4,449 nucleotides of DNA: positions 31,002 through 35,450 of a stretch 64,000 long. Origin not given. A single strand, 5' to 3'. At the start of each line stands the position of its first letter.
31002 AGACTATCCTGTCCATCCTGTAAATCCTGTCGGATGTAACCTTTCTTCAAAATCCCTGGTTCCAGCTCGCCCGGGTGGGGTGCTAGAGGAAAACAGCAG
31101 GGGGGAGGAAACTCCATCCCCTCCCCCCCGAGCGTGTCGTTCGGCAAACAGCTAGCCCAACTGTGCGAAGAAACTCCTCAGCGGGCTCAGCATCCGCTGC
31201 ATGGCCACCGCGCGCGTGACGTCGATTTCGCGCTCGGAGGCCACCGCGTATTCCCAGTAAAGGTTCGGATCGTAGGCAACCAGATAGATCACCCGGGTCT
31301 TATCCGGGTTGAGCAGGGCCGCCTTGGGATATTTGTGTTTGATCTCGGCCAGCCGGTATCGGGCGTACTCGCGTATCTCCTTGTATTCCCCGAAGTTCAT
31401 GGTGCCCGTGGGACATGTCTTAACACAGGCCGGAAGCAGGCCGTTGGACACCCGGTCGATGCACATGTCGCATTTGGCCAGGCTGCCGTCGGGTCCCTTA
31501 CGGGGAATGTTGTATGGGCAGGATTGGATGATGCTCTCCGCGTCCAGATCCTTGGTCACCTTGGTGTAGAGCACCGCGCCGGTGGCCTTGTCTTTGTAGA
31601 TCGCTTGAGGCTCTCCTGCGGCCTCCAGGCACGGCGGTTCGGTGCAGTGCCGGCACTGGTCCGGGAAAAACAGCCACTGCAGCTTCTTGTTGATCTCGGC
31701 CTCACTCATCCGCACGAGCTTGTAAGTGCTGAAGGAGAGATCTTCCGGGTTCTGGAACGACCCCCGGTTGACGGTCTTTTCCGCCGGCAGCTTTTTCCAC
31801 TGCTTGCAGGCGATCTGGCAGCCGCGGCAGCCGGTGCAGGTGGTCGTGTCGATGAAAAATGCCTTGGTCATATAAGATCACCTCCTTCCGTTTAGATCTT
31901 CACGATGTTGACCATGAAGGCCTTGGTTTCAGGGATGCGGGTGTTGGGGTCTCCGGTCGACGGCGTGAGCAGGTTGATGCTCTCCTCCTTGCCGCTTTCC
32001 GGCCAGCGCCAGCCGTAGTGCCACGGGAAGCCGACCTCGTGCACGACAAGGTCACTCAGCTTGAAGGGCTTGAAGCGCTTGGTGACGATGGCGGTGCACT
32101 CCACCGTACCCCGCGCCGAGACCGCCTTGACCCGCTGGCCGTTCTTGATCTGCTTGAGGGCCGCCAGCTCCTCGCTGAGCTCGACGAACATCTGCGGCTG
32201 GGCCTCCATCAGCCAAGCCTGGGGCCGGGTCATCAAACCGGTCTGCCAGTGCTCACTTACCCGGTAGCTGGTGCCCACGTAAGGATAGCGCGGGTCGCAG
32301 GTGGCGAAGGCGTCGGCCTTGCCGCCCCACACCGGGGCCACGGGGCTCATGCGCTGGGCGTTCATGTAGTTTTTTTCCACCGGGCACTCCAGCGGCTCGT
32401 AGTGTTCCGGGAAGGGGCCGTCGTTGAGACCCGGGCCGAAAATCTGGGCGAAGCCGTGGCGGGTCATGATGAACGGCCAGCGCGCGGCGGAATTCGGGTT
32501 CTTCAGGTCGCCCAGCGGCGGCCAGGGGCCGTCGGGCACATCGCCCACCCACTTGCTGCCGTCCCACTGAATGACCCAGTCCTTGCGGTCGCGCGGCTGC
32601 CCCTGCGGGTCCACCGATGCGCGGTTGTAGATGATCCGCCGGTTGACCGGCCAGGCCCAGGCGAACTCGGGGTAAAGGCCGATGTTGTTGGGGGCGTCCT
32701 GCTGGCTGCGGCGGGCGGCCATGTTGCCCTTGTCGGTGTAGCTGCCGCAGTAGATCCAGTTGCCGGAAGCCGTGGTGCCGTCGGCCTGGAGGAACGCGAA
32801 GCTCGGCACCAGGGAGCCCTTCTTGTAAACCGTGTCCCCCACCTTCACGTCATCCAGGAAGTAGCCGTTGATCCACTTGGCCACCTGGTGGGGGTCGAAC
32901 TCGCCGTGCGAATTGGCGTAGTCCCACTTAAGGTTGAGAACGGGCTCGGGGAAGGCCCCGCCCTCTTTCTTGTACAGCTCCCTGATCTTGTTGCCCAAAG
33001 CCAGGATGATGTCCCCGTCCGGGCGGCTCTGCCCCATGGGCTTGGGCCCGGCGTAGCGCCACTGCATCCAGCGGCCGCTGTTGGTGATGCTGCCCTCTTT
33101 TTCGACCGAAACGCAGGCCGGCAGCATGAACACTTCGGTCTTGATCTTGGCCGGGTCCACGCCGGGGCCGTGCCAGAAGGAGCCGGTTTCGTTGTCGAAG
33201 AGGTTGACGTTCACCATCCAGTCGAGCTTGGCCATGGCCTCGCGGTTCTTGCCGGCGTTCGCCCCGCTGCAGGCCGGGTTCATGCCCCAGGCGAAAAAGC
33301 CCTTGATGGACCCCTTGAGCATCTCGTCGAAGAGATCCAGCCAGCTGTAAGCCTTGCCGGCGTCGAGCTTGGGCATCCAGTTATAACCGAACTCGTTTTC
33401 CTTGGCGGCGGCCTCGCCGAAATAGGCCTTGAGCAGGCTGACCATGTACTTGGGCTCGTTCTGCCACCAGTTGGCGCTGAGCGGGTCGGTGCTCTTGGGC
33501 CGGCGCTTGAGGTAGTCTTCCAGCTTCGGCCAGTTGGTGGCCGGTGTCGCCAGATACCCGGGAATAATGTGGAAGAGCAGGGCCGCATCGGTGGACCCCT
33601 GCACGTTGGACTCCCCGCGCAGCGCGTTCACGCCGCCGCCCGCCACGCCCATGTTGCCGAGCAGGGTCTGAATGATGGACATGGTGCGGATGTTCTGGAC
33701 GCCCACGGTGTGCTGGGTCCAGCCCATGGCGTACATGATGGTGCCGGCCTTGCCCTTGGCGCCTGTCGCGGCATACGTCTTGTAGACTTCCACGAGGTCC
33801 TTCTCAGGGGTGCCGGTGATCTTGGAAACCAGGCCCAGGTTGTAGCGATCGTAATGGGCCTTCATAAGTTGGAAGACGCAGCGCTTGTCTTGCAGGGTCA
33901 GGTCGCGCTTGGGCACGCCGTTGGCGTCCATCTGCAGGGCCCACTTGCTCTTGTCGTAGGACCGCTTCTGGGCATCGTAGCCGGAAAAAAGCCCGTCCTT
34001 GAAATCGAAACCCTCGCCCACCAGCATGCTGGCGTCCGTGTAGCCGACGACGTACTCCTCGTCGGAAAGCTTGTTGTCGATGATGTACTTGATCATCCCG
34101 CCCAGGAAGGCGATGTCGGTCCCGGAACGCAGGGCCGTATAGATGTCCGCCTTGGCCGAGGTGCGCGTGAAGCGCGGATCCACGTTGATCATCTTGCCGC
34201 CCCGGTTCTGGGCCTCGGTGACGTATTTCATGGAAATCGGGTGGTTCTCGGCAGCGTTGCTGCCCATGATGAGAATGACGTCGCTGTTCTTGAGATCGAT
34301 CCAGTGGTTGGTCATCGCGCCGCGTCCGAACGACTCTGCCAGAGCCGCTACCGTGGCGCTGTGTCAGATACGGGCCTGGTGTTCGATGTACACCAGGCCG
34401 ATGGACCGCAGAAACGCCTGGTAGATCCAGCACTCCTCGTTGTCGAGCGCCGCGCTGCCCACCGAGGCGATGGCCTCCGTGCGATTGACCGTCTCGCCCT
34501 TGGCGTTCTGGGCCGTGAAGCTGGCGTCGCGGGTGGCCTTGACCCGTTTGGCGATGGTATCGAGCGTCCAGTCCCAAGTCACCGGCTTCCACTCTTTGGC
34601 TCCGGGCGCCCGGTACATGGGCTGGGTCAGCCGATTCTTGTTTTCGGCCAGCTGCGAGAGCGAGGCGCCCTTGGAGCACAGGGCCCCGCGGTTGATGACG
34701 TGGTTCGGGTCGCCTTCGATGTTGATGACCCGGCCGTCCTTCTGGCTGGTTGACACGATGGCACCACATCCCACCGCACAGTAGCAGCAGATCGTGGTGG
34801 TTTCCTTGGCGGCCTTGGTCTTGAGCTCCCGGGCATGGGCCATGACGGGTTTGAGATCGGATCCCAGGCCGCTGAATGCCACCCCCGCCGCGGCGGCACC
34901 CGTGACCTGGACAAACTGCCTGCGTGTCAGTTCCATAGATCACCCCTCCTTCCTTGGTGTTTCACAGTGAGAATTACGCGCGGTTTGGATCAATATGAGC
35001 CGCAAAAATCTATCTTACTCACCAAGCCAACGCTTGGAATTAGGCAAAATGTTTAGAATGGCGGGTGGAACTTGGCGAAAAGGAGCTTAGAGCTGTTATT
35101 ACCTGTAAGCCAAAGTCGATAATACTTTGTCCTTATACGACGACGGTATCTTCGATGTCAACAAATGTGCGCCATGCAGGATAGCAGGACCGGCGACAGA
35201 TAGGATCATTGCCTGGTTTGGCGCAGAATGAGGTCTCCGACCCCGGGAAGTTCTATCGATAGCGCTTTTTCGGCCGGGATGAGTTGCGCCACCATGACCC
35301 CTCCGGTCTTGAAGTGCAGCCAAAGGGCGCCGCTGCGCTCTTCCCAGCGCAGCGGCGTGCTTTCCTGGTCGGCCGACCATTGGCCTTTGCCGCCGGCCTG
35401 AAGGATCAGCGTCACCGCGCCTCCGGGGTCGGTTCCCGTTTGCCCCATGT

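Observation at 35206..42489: Seven-gene signalling/redox operon with no DNA-binding output, upstream of the FDH genes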

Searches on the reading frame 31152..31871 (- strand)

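Call 7: search_protein_families(library=pfam, proteins=[window:31152-31871:-], max_evalue=0.001)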
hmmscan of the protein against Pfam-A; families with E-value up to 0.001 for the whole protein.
window:31152-31871:- (239 aa): 3 families
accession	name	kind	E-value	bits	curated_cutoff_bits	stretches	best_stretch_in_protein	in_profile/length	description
PF13247.11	Fer4_11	-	1.1e-36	125.5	26.2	1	65-162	2-99/100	4Fe-4S dicluster domain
PF12838.12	Fer4_7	-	7.5e-08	33.2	27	1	11-83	1-46/52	4Fe-4S dicluster domain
PF12797.12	Fer4_2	-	0.00058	20.1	24.5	1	4-23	2-21/22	4Fe-4S binding domain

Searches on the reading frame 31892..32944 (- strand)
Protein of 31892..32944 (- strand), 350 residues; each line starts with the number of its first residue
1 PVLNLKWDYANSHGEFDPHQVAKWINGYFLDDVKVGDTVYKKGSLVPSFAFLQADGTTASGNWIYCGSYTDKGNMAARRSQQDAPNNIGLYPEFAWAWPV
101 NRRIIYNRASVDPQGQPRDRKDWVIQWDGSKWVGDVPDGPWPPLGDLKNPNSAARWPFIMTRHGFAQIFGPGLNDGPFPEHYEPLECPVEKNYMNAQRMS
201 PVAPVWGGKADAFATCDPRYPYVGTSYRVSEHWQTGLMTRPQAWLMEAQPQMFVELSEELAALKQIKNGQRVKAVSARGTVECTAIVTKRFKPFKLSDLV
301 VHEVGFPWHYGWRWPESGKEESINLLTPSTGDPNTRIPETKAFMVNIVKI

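Call 23: search_solved_structures(query=window:31892-32944:-, show_alignments=2, max_evalue=1e-20)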
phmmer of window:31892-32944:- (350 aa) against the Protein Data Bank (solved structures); distinct sequences matched with E-value up to 1e-20: 13.
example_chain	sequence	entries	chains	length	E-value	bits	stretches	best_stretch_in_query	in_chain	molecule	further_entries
1h0h_A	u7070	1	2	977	4.6e-128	430.8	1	1-349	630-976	FORMATE DEHYDROGENASE SUBUNIT ALPHA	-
6sdr_A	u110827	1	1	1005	1.1e-125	423.1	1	11-350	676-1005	Formate dehydrogenase, alpha subunit, selenocysteine-containing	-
6sdv_A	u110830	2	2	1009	1.1e-125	423.1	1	11-350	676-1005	Formate dehydrogenase, alpha subunit, selenocysteine-containing,Formate dehydrogenase, alp | Formate dehydrogenase, alpha subunit, selenocysteine-containing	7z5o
9rjy_A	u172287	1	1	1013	1.1e-125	423.1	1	11-350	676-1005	Formate dehydrogenase, alpha subunit, selenocysteine-containing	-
9rk1_A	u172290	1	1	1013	1.1e-125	423.1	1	11-350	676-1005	Formate dehydrogenase, alpha subunit, selenocysteine-containing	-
8rcg_A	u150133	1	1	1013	1.1e-125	423.1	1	11-350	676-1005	Formate dehydrogenase, alpha subunit, selenocysteine-containing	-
8cm7_A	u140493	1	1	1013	1.1e-125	423.1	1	11-350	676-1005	Formate dehydrogenase, alpha subunit, selenocysteine-containing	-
9rk0_A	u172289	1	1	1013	1.1e-125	423.1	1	11-350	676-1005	Formate dehydrogenase, alpha subunit, selenocysteine-containing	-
30gj_A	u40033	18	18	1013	1.1e-125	423.1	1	11-350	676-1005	Formate dehydrogenase, alpha subunit, selenocysteine-containing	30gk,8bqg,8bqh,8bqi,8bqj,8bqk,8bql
9rjz_A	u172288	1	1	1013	1.1e-125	423.1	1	11-350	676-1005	Formate dehydrogenase, alpha subunit, selenocysteine-containing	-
9qm0_A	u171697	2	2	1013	1.1e-125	423.1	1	11-350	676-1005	Formate dehydrogenase, alpha subunit, selenocysteine-containing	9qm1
8cm4_A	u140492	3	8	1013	1.7e-124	419.1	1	11-350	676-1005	Formate dehydrogenase, alpha subunit, selenocysteine-containing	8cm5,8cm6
1kqf_A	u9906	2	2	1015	3.4e-78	266.7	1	1-349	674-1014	FORMATE DEHYDROGENASE, NITRATE-INDUCIBLE, MAJOR SUBUNIT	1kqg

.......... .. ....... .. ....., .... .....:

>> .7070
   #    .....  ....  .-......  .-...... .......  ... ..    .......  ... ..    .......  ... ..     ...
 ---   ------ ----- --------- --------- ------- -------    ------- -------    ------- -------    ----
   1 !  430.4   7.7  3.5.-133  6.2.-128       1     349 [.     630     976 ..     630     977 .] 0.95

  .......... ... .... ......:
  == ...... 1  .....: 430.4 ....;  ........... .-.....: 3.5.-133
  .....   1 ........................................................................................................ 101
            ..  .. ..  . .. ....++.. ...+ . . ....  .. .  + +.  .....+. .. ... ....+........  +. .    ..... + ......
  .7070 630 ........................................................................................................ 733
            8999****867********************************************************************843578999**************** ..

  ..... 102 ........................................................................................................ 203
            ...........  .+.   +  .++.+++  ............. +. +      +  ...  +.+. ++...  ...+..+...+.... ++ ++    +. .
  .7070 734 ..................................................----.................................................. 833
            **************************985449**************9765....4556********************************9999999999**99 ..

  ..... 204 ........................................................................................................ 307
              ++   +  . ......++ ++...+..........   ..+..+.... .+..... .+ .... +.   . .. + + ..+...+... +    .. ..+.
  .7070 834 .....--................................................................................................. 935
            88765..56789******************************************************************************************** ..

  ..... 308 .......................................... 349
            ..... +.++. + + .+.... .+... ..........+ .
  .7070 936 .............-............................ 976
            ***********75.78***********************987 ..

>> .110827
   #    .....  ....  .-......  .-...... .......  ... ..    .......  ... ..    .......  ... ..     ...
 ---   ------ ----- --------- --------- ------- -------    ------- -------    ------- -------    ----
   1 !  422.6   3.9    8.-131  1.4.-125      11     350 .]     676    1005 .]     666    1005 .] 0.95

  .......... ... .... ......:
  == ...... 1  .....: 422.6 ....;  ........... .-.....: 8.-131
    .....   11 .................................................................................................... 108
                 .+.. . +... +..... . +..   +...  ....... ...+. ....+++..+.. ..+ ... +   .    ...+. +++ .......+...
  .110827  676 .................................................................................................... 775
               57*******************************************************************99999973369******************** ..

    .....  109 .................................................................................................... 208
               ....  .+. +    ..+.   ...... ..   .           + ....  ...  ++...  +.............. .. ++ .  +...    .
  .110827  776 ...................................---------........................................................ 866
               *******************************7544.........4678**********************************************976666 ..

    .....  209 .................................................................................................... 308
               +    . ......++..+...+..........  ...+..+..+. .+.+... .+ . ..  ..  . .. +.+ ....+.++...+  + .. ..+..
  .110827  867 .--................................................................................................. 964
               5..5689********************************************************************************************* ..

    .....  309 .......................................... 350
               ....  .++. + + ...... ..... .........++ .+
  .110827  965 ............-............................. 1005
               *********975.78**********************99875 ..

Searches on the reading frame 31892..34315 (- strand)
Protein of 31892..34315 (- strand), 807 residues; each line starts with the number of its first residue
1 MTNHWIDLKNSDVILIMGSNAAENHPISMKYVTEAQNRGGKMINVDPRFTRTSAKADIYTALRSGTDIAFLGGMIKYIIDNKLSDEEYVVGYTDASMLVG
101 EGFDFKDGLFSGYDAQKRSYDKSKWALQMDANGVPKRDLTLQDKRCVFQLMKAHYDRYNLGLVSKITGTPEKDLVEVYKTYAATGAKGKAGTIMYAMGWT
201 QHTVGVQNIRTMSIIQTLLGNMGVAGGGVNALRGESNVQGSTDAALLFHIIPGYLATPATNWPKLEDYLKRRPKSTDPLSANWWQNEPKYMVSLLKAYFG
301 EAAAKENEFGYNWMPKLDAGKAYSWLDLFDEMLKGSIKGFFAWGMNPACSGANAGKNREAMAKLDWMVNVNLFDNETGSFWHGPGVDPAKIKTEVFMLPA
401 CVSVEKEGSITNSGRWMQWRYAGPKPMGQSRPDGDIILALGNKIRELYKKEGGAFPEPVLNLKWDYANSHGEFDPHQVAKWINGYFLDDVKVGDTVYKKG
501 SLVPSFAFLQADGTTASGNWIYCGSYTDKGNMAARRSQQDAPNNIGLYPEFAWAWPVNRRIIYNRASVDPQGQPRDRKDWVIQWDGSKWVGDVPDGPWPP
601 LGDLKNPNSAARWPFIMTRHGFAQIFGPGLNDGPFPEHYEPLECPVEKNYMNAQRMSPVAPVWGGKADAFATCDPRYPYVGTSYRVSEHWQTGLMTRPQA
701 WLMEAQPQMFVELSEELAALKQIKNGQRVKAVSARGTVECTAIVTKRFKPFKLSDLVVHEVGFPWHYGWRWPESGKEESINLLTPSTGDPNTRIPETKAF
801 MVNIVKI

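Call 7: search_protein_families(library=pfam, proteins=[window:31892-34315:-], max_evalue=0.001)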
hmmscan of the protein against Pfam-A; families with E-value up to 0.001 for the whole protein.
window:31892-34315:- (807 aa): 2 families
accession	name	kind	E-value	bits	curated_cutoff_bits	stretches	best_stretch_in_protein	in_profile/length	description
PF00384.28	Molybdopterin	-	1.6e-21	77.2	24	1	2-442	99-352/353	Molybdopterin oxidoreductase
PF01568.27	Molydop_binding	-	1e-15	58.1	26.8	1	682-800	4-109/110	Molydopterin dinucleotide binding domain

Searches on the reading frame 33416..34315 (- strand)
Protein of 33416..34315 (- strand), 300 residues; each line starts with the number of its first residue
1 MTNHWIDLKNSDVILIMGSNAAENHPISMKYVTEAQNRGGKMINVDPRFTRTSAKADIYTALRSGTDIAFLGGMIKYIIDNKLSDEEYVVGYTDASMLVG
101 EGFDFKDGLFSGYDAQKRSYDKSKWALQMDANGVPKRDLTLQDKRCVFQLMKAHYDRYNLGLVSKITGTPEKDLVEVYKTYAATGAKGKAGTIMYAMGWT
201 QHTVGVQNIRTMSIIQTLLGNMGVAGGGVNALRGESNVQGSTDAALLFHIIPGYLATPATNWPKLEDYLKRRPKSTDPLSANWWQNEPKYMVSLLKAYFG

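Call 72: search_solved_structures(query=window:33416-34315:-, max_evalue=1e-40, show_alignments=2)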
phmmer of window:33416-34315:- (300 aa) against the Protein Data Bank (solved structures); distinct sequences matched with E-value up to 1e-40: 14.
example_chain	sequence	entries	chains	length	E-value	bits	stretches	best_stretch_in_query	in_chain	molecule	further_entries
6sdr_A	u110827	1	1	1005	3e-131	440.5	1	1-299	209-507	Formate dehydrogenase, alpha subunit, selenocysteine-containing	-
6sdv_A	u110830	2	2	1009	3e-131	440.5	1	1-299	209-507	Formate dehydrogenase, alpha subunit, selenocysteine-containing,Formate dehydrogenase, alp | Formate dehydrogenase, alpha subunit, selenocysteine-containing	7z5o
8cm4_A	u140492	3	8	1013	3e-131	440.5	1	1-299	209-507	Formate dehydrogenase, alpha subunit, selenocysteine-containing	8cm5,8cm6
9rk0_A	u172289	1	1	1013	3e-131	440.5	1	1-299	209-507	Formate dehydrogenase, alpha subunit, selenocysteine-containing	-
9rjy_A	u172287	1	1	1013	3e-131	440.5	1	1-299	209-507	Formate dehydrogenase, alpha subunit, selenocysteine-containing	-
30gj_A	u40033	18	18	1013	3e-131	440.5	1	1-299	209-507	Formate dehydrogenase, alpha subunit, selenocysteine-containing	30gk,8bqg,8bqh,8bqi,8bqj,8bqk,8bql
9qm0_A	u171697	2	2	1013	3e-131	440.5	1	1-299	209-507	Formate dehydrogenase, alpha subunit, selenocysteine-containing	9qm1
8cm7_A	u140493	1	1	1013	2.1e-130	437.8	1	1-299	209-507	Formate dehydrogenase, alpha subunit, selenocysteine-containing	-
8rcg_A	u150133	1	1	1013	2.1e-130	437.8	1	1-299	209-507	Formate dehydrogenase, alpha subunit, selenocysteine-containing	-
9rjz_A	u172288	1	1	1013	2.1e-130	437.8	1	1-299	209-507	Formate dehydrogenase, alpha subunit, selenocysteine-containing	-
9rk1_A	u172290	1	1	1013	2.6e-129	434.2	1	1-299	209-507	Formate dehydrogenase, alpha subunit, selenocysteine-containing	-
1h0h_A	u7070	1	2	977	1e-128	432.2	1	1-298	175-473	FORMATE DEHYDROGENASE SUBUNIT ALPHA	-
1kqf_A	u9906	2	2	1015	1.4e-107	362.8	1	1-300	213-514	FORMATE DEHYDROGENASE, NITRATE-INDUCIBLE, MAJOR SUBUNIT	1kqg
9vap_A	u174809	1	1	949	1e-41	146.6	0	2-89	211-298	Formate dehydrogenase molybdopterin-binding subunit FdhA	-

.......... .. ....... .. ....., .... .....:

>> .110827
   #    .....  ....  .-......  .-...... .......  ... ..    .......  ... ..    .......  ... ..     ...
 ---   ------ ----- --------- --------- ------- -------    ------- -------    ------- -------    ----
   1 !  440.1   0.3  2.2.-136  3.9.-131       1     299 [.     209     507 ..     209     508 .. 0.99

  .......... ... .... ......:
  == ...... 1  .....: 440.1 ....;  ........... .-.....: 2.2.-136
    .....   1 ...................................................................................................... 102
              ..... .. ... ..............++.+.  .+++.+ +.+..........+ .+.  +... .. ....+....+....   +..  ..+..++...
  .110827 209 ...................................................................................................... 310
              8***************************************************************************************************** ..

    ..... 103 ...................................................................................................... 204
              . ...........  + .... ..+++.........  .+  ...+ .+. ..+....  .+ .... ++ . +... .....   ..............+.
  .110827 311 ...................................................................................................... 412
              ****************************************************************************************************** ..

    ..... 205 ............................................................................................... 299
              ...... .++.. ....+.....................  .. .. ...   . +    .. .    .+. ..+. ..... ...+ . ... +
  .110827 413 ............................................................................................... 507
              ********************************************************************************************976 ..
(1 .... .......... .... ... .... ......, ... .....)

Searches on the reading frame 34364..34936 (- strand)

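Call 7: search_protein_families(library=pfam, proteins=[window:34364-34936:-], max_evalue=0.001)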
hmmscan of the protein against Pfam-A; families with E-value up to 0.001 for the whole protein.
window:34364-34936:- (190 aa): 3 families
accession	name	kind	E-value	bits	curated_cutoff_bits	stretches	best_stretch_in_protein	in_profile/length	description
PF04879.21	Molybdop_Fe4S4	-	3.2e-15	56.3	22.7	1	44-97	2-53/55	Molybdopterin oxidoreductase Fe4S4 domain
PF00384.28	Molybdopterin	-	4.5e-05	23.1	24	1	102-139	1-37/353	Molybdopterin oxidoreductase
PF10518.14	TAT_signal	-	0.00079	19.7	22.7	1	2-21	1-20/21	TAT (twin-arginine translocation) pathway signal sequence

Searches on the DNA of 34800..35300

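Call 67: search_rna_families(source=window, start=34800, end=35300, threshold=evalue, max_evalue=1)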
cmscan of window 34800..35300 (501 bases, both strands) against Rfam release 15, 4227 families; matches with E-value up to 1: 0.
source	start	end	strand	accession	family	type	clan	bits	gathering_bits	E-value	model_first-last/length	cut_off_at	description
